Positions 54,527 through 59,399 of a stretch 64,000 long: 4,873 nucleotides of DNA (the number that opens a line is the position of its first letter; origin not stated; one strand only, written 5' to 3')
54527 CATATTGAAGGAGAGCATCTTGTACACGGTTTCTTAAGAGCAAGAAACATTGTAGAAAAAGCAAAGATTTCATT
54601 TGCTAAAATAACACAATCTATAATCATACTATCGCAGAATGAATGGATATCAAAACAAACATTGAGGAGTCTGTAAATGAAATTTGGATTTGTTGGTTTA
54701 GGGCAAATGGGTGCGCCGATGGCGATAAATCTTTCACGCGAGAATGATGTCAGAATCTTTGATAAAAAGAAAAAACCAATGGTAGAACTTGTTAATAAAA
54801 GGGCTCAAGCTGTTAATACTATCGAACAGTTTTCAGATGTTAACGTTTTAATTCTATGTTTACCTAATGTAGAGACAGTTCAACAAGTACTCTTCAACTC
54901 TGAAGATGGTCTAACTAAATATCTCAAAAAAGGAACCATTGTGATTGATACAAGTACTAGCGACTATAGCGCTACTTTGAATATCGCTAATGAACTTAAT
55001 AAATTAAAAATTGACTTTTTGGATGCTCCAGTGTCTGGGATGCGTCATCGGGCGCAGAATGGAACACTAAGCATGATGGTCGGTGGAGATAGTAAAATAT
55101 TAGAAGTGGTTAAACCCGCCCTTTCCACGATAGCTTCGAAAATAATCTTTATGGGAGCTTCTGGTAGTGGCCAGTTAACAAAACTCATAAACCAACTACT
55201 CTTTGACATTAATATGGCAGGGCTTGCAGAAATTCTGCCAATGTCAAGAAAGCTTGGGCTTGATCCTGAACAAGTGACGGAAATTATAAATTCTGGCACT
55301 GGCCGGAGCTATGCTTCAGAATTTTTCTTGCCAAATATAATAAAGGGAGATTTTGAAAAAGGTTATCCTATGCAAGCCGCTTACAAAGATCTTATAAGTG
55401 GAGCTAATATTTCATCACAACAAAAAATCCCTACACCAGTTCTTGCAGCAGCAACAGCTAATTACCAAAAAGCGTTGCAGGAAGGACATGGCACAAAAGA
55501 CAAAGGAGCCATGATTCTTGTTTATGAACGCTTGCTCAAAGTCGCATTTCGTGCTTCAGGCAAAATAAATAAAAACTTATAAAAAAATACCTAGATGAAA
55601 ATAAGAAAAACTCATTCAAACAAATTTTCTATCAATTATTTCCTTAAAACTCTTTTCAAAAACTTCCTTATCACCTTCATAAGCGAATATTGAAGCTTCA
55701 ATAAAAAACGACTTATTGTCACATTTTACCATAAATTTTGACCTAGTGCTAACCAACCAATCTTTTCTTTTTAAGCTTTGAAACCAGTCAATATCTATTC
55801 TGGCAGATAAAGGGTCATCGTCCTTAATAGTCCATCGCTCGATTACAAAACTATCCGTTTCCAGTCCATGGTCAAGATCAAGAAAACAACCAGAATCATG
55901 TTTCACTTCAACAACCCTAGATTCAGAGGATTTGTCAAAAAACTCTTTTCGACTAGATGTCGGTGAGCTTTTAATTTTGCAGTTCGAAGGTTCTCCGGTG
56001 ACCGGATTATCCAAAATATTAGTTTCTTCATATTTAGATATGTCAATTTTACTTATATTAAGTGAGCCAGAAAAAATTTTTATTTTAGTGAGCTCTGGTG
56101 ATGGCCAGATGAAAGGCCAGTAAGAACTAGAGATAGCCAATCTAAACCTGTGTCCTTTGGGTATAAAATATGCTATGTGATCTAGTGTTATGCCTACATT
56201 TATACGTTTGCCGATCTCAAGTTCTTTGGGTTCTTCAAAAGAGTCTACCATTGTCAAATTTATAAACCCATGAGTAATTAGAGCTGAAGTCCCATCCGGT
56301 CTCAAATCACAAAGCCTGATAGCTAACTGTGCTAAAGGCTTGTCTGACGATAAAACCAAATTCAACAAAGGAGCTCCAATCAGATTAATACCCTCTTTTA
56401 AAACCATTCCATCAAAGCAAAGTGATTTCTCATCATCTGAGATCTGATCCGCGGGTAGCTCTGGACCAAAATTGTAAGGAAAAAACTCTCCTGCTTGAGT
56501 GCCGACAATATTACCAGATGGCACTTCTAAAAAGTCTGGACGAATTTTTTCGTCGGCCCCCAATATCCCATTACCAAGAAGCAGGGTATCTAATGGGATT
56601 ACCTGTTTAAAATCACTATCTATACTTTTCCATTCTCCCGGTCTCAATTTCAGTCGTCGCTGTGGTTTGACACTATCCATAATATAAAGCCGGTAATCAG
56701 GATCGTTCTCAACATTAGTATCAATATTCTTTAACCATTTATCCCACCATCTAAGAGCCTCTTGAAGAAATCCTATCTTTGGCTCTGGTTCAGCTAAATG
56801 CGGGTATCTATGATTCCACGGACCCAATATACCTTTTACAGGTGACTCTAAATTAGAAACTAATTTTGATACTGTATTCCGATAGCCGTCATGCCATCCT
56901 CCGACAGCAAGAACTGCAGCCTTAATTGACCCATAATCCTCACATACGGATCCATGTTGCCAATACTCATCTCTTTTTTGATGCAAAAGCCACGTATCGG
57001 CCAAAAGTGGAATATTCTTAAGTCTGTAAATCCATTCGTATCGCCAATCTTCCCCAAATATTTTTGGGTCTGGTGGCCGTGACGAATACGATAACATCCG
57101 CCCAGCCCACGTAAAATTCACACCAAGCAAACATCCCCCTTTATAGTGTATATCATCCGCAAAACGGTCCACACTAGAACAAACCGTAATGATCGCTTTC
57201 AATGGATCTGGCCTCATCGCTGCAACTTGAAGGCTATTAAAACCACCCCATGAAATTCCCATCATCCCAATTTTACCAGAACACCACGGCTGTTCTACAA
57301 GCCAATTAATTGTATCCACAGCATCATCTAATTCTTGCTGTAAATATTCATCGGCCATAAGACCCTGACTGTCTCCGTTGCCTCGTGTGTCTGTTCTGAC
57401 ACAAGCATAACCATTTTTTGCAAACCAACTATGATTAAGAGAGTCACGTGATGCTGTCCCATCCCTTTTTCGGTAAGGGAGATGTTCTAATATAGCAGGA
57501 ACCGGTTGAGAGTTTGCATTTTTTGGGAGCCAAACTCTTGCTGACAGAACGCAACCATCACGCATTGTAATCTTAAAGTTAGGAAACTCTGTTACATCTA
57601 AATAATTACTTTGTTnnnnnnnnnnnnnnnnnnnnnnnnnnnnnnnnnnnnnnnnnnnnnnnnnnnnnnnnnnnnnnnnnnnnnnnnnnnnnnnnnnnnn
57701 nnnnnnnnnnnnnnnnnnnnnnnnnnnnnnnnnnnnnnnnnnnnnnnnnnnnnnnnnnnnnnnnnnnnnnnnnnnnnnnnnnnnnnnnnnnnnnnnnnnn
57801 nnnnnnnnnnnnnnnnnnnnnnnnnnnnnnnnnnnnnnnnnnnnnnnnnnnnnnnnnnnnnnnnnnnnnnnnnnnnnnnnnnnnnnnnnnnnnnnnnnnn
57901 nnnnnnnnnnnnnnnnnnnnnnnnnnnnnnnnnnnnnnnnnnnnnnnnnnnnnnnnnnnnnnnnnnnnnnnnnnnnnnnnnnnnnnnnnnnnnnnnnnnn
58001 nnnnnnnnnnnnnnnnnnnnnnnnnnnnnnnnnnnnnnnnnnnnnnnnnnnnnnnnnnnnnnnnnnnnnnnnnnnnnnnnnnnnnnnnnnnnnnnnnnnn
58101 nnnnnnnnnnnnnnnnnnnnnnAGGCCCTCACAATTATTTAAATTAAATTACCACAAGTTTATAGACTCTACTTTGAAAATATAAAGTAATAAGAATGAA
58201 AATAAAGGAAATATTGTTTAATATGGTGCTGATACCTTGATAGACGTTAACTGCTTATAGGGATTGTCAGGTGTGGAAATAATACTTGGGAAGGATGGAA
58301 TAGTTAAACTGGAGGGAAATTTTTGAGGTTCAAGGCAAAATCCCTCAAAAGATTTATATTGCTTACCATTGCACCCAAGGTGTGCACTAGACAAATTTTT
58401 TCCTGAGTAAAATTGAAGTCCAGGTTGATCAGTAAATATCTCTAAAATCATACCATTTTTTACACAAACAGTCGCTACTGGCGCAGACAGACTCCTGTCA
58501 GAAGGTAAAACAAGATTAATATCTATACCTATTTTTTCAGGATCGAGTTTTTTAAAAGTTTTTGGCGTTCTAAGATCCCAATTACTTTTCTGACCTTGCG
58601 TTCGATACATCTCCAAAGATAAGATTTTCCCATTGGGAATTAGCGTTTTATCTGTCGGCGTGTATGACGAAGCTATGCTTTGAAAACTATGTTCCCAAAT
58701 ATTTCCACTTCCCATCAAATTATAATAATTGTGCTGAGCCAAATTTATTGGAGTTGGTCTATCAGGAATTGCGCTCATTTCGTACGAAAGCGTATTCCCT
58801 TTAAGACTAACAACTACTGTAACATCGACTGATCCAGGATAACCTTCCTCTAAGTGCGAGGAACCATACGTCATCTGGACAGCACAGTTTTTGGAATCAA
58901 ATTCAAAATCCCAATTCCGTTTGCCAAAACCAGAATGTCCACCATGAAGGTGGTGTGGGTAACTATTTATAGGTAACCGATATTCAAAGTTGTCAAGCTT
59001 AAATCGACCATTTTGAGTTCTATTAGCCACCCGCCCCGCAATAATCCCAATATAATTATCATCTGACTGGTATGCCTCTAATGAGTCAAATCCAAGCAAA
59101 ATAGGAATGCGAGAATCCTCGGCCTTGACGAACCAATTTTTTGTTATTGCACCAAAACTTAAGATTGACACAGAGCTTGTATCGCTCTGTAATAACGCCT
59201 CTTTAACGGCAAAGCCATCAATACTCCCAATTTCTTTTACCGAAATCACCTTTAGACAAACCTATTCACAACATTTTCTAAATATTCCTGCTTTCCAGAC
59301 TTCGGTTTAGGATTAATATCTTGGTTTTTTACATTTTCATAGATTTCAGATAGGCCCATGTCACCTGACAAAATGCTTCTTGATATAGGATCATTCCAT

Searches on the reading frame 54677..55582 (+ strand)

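Call 20: search_protein_families(library=ncbifam, max_evalue=1e-20, proteins=[window:54677-55582:+])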
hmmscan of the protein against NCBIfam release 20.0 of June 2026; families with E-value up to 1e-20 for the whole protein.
window:54677-55582:+ (301 aa): 8 families
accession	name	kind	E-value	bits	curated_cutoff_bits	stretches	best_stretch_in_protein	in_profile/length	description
NF008592.0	PRK11559.1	equivalog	5.6e-58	196.6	397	1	1-290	3-293/296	2-hydroxy-3-oxopropionate reductase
TIGR01505.1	tartro_sem_red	equivalog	5.4e-55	186.7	340.75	1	2-288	1-288/291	2-hydroxy-3-oxopropionate reductase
TIGR01692.1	HIBADH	equivalog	3.1e-52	177.7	291.6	1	5-282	1-286/288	3-hydroxyisobutyrate dehydrogenase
NF043037.1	ThreonDh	equivalog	5.4e-49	167.2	350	1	3-284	5-288/297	L-threonate dehydrogenase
NF011633.0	PRK15059.1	equivalog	2.8e-43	148.2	451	1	1-284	1-284/292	2-hydroxy-3-oxopropionate reductase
NF012005.0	PRK15461.1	equivalog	5.3e-41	140.7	348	1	3-280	4-283/298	sulfolactaldehyde 3-reductase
NF007161.0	PRK09599.1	subfamily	6.1e-28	97.9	271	1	1-212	1-220/302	NADP-dependent phosphogluconate dehydrogenase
TIGR00872.1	gnd_rel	equivalog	4e-22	78.8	297.2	1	1-208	1-212/299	phosphogluconate dehydrogenase (NAD(+)-dependent, decarboxylating)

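Call 21: search_protein_families(library=pfam, max_evalue=0.00001, proteins=[window:54677-55582:+])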
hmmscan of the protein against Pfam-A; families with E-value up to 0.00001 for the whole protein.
window:54677-55582:+ (301 aa): 2 families
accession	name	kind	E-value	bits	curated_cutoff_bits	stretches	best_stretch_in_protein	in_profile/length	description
PF03446.21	NAD_binding_2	-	5.6e-42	143.9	21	1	2-160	1-161/161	NAD binding domain of 6-phosphogluconate dehydrogenase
PF14833.11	NAD_binding_11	-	2e-26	93.1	30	1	163-282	1-121/122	NAD-binding of NADP-dependent 3-hydroxyisobutyrate dehydrogenase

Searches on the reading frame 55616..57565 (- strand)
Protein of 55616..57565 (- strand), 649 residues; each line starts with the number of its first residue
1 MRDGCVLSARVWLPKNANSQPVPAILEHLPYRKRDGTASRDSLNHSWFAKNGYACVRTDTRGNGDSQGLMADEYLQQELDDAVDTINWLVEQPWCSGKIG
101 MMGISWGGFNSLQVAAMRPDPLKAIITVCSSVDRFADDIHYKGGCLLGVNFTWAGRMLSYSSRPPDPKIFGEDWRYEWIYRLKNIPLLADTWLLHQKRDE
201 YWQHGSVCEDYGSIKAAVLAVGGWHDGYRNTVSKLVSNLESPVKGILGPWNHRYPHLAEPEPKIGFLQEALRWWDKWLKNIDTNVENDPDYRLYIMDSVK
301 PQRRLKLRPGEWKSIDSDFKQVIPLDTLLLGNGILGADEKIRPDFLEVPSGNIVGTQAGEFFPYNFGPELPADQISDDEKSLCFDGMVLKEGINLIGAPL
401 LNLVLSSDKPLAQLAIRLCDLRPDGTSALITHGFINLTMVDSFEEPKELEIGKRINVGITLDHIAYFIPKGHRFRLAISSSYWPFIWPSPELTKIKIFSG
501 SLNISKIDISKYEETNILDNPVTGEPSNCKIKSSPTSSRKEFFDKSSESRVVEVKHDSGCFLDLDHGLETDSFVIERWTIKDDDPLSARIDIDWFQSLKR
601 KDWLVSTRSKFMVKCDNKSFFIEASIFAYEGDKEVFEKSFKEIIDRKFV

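Call 20: search_protein_families(library=ncbifam, max_evalue=1e-20, proteins=[window:55616-57565:-])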
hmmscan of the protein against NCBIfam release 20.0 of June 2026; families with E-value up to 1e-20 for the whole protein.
window:55616-57565:- (649 aa): 2 families
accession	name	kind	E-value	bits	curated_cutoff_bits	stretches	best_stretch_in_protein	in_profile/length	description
TIGR00976.1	CocE_NonD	subfamily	2.9e-69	234.5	66.3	1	1-485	3-508/550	CocE/NonD family hydrolase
NF003780.0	PRK05371.1-1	subfamily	1.9e-24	86.1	642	0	200-497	291-571/594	Xaa-Pro dipeptidyl-peptidase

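Call 21: search_protein_families(library=pfam, max_evalue=0.00001, proteins=[window:55616-57565:-])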
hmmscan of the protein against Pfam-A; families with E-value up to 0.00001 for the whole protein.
window:55616-57565:- (649 aa): 5 families
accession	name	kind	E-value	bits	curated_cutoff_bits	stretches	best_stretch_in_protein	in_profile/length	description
PF02129.25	Peptidase_S15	-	1e-69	235.6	23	1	3-253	1-261/262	X-Pro dipeptidyl-peptidase (S15 family)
PF08530.16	PepX_C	-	8.3e-27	95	22.5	1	368-496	71-194/217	X-Pro dipeptidyl-peptidase C-terminal non-catalytic domain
PF00561.26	Abhydrolase_1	-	5.6e-12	46.3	25.8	1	48-132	23-103/245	alpha/beta hydrolase fold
PF00326.27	Peptidase_S9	-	3.8e-10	40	22.6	1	42-137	4-104/213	Prolyl oligopeptidase family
PF12146.15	Hydrolase_4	-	2.7e-08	33.9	27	1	47-131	26-110/239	Serine aminopeptidase, S33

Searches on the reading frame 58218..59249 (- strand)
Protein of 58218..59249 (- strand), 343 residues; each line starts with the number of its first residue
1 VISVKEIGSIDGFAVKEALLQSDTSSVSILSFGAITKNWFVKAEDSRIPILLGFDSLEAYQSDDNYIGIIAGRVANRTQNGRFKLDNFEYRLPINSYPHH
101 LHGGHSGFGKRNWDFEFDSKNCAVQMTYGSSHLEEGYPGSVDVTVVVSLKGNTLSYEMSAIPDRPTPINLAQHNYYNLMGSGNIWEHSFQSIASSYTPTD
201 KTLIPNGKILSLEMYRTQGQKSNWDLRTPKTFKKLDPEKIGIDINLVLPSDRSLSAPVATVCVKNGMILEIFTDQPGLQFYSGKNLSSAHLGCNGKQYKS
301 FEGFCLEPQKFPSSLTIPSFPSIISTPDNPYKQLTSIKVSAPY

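Call 20: search_protein_families(library=ncbifam, max_evalue=1e-20, proteins=[window:58218-59249:-])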
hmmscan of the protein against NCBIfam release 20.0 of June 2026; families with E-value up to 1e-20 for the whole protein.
window:58218-59249:- (343 aa): 2 families
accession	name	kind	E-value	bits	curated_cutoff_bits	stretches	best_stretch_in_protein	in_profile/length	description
TIGR02636.1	galM_Leloir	equivalog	2.6e-61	207.6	397.65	1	25-338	15-334/336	galactose-1-epimerase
NF008277.0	PRK11055.1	subfamily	3.9e-52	177.5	240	1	15-338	16-345/349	galactose-1-epimerase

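Call 21: search_protein_families(library=pfam, max_evalue=0.00001, proteins=[window:58218-59249:-])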
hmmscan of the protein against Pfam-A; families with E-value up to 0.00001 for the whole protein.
window:58218-59249:- (343 aa): 1 family
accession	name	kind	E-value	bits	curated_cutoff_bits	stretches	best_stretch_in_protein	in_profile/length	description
PF01263.26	Aldose_epim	-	1.5e-55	189.2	27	1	20-337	5-298/299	Aldose 1-epimerase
